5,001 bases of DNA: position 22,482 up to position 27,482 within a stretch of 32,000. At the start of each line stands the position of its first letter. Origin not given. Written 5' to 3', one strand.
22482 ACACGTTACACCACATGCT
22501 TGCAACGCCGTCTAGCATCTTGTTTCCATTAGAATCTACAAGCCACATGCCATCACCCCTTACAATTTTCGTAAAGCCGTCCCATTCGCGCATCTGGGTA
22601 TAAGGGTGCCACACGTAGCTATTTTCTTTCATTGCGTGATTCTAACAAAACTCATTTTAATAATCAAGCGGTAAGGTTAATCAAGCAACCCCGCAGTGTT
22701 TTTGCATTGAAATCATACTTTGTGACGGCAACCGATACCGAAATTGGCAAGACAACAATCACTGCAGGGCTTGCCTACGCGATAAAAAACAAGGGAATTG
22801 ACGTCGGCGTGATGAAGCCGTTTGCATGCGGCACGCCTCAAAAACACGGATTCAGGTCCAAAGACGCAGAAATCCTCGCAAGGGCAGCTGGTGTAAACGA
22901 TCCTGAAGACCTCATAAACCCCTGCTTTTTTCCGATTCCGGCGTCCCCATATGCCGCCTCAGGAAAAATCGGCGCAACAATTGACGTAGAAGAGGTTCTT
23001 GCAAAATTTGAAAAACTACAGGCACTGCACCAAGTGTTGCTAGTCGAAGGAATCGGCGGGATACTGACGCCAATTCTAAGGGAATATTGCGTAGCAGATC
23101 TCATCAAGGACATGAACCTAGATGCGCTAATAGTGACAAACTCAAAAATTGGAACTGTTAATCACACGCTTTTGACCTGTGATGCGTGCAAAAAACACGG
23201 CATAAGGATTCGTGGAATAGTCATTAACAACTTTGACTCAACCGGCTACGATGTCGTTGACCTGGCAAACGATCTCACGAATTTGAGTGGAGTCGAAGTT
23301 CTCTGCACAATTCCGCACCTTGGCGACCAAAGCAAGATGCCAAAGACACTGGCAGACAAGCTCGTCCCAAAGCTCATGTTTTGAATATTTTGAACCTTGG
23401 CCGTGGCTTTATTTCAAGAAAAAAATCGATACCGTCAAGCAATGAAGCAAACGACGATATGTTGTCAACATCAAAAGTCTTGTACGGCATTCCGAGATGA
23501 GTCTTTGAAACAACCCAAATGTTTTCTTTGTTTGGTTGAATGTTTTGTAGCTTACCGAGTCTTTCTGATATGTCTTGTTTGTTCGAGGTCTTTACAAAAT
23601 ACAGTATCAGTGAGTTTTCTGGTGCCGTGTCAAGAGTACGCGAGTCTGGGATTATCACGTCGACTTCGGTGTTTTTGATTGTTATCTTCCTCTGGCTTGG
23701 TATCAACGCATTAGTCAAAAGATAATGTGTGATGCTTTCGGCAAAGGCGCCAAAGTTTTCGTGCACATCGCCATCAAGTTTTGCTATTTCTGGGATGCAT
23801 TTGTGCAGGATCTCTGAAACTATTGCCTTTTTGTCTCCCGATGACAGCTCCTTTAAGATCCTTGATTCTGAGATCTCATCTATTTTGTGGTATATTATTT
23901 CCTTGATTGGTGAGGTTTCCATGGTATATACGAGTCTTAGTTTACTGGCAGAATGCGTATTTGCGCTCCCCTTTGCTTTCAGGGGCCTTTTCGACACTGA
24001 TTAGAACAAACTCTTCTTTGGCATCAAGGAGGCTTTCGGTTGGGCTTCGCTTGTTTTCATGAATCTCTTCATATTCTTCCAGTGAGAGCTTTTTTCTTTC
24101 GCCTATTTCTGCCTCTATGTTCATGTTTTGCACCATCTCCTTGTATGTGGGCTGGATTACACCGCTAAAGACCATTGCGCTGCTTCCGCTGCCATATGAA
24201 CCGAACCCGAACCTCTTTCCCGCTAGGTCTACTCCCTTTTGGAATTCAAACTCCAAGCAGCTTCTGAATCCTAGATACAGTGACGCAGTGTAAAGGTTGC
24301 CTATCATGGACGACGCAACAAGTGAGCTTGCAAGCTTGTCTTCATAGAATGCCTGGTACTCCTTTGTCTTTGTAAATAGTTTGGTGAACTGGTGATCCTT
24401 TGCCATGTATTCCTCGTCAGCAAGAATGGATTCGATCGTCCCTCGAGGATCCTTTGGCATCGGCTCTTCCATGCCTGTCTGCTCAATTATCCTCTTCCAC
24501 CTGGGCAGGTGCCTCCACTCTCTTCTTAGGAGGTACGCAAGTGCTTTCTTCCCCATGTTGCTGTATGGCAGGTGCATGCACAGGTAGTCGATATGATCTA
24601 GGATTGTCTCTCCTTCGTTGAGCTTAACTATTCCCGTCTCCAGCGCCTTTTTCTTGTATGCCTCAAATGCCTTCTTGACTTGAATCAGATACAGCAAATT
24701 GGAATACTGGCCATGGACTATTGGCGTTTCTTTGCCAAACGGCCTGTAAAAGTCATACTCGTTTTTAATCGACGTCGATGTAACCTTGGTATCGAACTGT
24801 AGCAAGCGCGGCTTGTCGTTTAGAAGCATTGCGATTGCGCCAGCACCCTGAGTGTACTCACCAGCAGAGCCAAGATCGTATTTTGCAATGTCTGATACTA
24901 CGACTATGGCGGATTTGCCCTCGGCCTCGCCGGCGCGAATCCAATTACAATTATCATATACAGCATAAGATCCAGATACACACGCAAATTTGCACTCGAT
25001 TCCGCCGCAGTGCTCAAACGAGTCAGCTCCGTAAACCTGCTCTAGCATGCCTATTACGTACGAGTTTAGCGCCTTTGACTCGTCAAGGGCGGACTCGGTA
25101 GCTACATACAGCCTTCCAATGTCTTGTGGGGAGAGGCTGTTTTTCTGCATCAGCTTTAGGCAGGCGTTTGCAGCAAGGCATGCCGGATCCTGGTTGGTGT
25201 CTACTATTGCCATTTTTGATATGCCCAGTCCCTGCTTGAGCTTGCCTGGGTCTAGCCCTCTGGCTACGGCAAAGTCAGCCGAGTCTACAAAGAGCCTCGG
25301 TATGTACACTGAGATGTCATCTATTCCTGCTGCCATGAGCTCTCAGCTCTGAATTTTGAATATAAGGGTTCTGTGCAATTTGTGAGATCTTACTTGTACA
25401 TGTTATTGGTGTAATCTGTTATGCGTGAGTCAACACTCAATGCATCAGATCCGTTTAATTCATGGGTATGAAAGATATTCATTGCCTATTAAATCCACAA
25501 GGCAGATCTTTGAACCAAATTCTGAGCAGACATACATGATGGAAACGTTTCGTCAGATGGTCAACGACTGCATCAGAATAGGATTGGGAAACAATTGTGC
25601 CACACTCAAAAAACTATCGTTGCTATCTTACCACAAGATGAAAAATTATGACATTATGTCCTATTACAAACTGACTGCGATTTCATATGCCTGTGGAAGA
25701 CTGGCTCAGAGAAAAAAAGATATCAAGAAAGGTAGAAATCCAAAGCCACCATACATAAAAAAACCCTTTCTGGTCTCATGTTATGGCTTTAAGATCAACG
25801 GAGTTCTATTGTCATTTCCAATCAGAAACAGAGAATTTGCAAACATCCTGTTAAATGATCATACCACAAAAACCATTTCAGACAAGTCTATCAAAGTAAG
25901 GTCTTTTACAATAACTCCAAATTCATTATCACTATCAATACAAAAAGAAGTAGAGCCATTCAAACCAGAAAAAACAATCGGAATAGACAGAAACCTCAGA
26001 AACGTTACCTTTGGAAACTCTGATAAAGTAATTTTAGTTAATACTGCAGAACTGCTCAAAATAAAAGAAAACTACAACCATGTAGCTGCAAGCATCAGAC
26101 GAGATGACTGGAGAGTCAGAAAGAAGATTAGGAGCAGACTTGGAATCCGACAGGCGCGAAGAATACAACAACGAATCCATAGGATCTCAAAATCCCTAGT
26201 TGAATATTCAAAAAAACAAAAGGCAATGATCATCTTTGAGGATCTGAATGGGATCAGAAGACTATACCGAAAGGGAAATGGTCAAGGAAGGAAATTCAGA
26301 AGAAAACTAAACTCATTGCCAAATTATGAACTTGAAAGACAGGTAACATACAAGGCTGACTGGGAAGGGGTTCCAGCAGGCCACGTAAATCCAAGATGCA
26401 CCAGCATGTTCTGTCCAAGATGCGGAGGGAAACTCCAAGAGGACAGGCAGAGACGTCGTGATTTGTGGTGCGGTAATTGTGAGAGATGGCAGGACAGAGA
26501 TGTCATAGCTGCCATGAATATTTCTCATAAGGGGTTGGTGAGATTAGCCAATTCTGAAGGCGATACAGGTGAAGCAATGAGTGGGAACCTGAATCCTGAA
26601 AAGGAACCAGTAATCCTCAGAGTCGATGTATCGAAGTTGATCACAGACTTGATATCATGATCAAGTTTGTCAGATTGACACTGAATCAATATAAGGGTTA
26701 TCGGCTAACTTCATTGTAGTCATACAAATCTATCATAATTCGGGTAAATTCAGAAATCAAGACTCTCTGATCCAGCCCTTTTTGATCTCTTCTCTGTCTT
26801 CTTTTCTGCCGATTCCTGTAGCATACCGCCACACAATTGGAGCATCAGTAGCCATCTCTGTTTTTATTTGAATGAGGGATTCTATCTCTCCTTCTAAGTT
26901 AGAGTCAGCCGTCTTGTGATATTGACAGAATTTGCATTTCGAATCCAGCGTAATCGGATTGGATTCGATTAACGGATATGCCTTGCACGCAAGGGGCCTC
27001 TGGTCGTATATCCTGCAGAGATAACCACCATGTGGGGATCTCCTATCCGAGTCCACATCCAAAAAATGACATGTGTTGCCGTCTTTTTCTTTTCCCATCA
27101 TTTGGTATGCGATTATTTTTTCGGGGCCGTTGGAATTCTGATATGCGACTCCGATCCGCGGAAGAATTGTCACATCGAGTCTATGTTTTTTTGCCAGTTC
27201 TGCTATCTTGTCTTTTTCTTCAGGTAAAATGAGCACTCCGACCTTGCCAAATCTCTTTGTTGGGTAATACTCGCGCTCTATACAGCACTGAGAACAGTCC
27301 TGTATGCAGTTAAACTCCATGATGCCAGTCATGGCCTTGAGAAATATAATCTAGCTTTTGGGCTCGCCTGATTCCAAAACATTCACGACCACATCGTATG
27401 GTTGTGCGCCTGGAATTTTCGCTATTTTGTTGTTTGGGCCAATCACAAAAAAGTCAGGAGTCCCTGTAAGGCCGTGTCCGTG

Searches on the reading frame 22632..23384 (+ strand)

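Call 19: search_protein_families(library=pfam, proteins=[window:22632-23384:+], max_evalue=0.001)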
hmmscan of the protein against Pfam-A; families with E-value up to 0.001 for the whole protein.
window:22632-23384:+ (250 aa): 2 families
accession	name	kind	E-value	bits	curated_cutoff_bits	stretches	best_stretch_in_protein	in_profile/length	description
PF13500.12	AAA_26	-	2.2e-45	155.4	27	1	28-232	2-193/198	AAA domain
PF01656.29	CbiA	-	1e-08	35.6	25.4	1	30-230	2-112/125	CobQ/CobB/MinD/ParA nucleotide binding domain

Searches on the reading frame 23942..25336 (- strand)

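Call 19: search_protein_families(library=pfam, proteins=[window:23942-25336:-], max_evalue=0.001)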
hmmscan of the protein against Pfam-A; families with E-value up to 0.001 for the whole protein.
window:23942-25336:- (464 aa): 2 families
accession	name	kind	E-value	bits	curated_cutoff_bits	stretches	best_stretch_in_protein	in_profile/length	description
PF08540.16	HMG_CoA_synt_C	-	3e-34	119.4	25.1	1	180-429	2-241/280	Hydroxymethylglutaryl-coenzyme A synthase C terminal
PF01154.23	HMG_CoA_synt_N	-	1.2e-30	107.1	25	1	3-173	5-170/174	Hydroxymethylglutaryl-coenzyme A synthase N terminal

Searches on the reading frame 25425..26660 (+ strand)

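Call 25: search_protein_families(library=pfam, proteins=[window:25425-26660:+], max_evalue=0.01)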
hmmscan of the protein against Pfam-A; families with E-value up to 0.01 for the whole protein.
window:25425-26660:+ (411 aa): 1 family
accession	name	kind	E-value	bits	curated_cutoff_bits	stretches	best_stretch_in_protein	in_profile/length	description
PF07282.18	Cas12f1-like_TNB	-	1.5e-15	57.5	26.3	1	301-366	2-60/60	Cas12f1-like, TNB domain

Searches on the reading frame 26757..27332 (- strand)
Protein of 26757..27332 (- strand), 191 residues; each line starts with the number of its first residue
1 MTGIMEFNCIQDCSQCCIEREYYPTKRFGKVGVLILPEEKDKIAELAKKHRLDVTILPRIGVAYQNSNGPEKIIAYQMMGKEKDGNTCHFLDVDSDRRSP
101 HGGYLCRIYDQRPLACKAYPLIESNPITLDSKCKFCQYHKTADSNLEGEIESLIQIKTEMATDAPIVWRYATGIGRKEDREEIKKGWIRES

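Call 25: search_protein_families(library=pfam, proteins=[window:26757-27332:-], max_evalue=0.01)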
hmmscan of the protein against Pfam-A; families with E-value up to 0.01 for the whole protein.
window:26757-27332:- (191 aa): 1 family
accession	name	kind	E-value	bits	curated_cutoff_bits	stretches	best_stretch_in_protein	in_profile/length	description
PF03692.20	CxxCxxCC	-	2.3e-07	31.8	23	1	9-133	2-84/85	Putative zinc- or iron-chelating domain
